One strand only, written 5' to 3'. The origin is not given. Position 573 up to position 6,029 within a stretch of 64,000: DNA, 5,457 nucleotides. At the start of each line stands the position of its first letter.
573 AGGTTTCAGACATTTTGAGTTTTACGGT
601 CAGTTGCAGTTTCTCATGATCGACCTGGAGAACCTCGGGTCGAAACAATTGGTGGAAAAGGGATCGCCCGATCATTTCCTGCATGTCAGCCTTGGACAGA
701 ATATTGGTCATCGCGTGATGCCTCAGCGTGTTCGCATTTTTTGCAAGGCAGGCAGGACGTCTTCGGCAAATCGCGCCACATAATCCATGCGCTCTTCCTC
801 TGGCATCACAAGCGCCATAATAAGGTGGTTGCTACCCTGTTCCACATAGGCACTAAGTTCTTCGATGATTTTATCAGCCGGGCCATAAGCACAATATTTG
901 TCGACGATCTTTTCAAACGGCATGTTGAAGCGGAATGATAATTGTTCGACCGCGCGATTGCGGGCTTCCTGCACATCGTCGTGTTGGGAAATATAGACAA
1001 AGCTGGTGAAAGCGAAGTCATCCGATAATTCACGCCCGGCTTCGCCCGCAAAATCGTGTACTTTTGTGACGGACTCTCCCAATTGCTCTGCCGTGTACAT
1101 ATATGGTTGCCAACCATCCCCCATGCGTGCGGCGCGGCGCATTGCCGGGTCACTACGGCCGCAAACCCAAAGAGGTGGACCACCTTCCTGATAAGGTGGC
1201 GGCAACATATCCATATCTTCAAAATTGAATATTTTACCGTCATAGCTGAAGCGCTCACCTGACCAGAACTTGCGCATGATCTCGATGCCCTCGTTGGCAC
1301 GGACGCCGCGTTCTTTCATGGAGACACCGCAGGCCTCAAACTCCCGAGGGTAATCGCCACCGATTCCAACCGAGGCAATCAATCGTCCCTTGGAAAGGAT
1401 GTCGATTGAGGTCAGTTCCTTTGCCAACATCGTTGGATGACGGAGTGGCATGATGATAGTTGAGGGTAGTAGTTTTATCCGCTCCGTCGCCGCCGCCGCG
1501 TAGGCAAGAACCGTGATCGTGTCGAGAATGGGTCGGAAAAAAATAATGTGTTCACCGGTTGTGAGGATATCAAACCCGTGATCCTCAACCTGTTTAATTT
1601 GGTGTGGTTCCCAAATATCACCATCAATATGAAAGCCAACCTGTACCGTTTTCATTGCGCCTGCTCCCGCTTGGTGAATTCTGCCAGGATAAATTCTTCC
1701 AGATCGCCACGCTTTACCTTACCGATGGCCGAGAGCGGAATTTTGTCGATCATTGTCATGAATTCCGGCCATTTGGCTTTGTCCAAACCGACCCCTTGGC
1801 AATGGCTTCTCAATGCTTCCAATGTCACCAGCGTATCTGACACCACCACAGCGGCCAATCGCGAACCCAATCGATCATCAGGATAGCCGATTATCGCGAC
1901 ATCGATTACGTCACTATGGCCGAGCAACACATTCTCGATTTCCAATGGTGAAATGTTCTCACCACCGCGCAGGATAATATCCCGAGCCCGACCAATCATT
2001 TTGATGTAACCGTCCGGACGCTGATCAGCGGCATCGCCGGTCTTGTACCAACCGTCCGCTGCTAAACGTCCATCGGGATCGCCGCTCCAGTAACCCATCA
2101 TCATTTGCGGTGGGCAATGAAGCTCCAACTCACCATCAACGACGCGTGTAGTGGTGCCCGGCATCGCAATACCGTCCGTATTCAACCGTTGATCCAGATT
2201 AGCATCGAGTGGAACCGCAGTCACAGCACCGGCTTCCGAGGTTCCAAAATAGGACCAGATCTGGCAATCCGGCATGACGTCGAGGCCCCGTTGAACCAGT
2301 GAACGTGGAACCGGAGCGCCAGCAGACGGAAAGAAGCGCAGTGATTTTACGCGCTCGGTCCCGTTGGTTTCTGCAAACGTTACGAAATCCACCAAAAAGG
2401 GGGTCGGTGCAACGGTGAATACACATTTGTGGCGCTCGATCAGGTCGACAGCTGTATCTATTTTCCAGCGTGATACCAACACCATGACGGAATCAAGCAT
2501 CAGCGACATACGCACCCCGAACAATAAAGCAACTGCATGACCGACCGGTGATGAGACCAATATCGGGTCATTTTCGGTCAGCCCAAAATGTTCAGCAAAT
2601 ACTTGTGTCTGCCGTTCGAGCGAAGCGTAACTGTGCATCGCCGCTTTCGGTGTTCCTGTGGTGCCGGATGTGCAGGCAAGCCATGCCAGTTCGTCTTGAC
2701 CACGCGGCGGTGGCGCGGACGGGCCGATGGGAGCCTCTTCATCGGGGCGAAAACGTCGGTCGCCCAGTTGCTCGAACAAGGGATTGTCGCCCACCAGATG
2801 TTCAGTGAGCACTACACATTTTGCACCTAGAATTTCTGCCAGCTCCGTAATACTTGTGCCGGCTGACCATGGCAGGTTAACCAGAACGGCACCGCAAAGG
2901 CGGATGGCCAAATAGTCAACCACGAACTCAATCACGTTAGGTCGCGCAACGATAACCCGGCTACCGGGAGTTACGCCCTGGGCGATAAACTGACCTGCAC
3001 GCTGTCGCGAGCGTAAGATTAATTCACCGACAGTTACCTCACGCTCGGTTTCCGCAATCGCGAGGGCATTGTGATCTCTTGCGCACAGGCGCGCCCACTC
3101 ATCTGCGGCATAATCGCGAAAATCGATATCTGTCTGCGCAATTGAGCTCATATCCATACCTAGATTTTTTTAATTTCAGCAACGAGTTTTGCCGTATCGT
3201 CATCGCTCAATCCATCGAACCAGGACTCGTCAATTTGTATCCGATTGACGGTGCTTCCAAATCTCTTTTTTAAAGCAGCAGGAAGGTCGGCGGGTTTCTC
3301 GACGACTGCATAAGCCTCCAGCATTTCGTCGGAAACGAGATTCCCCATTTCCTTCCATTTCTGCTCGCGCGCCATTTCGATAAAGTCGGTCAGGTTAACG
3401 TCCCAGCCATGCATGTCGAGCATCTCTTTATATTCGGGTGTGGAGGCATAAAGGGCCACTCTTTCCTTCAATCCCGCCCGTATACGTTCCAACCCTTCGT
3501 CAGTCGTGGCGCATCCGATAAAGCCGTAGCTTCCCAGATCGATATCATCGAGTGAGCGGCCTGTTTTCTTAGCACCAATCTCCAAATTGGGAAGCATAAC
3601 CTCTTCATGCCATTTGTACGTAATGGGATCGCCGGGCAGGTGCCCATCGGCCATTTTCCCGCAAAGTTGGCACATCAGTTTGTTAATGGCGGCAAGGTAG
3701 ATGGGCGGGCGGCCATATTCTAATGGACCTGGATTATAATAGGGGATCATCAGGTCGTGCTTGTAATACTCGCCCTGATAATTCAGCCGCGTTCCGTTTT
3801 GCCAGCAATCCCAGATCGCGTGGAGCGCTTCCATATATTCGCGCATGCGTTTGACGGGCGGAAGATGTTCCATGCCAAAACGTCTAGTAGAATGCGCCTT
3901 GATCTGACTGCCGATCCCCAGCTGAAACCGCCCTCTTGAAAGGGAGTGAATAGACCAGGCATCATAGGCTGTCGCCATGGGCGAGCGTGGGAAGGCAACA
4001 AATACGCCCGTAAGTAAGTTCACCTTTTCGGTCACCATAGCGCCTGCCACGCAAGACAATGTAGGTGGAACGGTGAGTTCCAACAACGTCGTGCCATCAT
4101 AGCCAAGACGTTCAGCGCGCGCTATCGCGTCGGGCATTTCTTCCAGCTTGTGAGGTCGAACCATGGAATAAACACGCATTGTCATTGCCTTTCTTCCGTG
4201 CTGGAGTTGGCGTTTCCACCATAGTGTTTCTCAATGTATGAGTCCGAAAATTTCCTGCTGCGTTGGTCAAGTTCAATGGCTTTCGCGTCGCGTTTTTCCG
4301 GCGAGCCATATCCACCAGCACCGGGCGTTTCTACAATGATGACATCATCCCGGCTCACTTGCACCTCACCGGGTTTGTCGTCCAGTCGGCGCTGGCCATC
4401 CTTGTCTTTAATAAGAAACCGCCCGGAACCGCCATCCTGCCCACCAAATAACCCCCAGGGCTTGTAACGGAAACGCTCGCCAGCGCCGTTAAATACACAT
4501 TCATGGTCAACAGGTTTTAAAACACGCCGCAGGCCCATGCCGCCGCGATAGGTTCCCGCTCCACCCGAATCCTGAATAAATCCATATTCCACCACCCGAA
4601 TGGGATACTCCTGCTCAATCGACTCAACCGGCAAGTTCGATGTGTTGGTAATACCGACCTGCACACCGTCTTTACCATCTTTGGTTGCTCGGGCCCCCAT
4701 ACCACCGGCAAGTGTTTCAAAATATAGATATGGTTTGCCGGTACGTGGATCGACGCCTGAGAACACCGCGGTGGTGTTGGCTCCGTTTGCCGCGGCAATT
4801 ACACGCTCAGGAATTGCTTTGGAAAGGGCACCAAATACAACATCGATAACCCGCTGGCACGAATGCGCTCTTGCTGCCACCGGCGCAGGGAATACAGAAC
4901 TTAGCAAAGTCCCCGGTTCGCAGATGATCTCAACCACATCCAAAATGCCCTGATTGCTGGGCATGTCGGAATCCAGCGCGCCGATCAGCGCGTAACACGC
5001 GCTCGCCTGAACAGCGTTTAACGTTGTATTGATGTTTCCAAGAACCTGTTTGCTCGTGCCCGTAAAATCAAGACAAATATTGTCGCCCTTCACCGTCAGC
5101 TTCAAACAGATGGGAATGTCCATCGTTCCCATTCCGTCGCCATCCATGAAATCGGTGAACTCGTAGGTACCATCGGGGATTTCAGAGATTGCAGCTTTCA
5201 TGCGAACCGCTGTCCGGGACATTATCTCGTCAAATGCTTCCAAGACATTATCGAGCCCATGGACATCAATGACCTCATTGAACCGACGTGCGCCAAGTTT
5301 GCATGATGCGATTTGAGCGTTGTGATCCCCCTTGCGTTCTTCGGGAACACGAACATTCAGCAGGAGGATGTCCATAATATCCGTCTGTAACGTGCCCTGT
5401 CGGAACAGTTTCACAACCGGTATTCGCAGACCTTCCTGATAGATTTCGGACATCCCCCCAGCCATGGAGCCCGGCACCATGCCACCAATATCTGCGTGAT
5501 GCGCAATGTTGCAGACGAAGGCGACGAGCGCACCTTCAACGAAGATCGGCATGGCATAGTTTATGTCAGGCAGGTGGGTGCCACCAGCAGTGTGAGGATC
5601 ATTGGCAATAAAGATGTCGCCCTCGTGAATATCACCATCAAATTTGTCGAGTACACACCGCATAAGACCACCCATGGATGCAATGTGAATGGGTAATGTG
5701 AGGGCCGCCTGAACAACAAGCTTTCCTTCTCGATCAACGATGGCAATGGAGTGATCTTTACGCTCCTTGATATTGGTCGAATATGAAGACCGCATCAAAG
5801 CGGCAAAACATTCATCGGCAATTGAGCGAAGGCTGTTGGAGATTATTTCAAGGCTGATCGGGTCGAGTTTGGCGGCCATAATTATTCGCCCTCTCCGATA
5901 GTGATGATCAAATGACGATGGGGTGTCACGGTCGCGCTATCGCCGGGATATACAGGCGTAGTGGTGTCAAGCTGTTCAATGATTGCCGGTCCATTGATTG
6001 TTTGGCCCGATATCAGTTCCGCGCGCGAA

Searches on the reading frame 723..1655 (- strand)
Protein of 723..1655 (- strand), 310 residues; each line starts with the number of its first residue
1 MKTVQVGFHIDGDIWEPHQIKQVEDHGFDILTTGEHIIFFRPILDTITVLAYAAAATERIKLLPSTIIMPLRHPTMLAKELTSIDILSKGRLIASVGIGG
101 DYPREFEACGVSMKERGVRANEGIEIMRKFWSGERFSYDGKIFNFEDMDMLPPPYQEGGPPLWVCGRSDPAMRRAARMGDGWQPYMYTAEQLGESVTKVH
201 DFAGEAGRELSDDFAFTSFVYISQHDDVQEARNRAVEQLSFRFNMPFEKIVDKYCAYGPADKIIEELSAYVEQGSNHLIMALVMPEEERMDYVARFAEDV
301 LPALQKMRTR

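Call 63: search_protein_families(library=pfam, proteins=[window:723-1655:-], max_evalue=0.00001)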
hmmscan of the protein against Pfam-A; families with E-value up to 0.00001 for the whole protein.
window:723-1655:- (310 aa): 1 family
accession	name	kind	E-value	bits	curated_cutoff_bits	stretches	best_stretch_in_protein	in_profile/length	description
PF00296.26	Bac_luciferase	-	8.2e-50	170.4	27.9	1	19-239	28-245/314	Luciferase-like monooxygenase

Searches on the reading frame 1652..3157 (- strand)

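Call 63: search_protein_families(library=pfam, proteins=[window:1652-3157:-], max_evalue=0.00001)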
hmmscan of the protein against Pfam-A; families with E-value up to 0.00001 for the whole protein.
window:1652-3157:- (501 aa): 2 families
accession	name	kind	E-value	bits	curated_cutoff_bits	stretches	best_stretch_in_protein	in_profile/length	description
PF00501.34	AMP-binding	-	5.3e-43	147.7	29.9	1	25-356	5-383/384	AMP-binding enzyme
PF13193.12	AMP-binding_C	-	9.7e-10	39.7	24.5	1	406-480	1-76/76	AMP-binding enzyme C-terminal domain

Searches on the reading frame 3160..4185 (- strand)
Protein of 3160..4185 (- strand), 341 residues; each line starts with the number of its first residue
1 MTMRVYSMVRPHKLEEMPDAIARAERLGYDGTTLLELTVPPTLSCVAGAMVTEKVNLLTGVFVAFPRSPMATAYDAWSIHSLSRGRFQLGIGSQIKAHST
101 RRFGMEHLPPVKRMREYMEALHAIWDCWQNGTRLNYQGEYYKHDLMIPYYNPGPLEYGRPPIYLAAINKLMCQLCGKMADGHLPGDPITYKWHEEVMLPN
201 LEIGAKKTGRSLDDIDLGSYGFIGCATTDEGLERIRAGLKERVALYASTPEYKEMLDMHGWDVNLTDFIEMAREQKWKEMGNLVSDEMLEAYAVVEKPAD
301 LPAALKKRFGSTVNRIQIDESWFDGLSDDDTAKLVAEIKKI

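Call 63: search_protein_families(library=pfam, proteins=[window:3160-4185:-], max_evalue=0.00001)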
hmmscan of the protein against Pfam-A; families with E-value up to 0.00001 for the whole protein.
window:3160-4185:- (341 aa): 1 family
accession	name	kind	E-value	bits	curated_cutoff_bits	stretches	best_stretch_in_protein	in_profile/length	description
PF00296.26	Bac_luciferase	-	2.1e-48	165.8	27.9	1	13-307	21-306/314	Luciferase-like monooxygenase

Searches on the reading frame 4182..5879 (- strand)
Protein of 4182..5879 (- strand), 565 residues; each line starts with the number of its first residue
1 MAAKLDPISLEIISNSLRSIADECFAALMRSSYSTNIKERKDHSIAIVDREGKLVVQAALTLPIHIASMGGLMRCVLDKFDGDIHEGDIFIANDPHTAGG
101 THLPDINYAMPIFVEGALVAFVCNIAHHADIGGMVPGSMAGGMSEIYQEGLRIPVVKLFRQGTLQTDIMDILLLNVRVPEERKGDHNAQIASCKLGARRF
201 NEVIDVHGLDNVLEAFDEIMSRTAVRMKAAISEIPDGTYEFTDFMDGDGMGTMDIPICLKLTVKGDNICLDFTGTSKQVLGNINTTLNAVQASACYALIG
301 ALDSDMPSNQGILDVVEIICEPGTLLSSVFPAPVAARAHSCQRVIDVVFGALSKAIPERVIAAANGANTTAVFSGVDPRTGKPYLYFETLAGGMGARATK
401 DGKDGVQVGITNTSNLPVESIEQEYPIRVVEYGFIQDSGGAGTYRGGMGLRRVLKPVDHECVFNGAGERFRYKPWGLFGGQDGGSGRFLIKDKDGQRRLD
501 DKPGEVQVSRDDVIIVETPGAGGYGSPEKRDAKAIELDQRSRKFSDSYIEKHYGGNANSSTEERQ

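Call 63: search_protein_families(library=pfam, proteins=[window:4182-5879:-], max_evalue=0.00001)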
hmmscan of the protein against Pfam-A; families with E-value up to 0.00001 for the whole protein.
window:4182-5879:- (565 aa): 1 family
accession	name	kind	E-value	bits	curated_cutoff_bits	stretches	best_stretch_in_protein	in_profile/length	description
PF02538.19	Hydantoinase_B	-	5.3e-184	612.9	26.8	1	6-527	1-519/519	Hydantoinase B/oxoprolinase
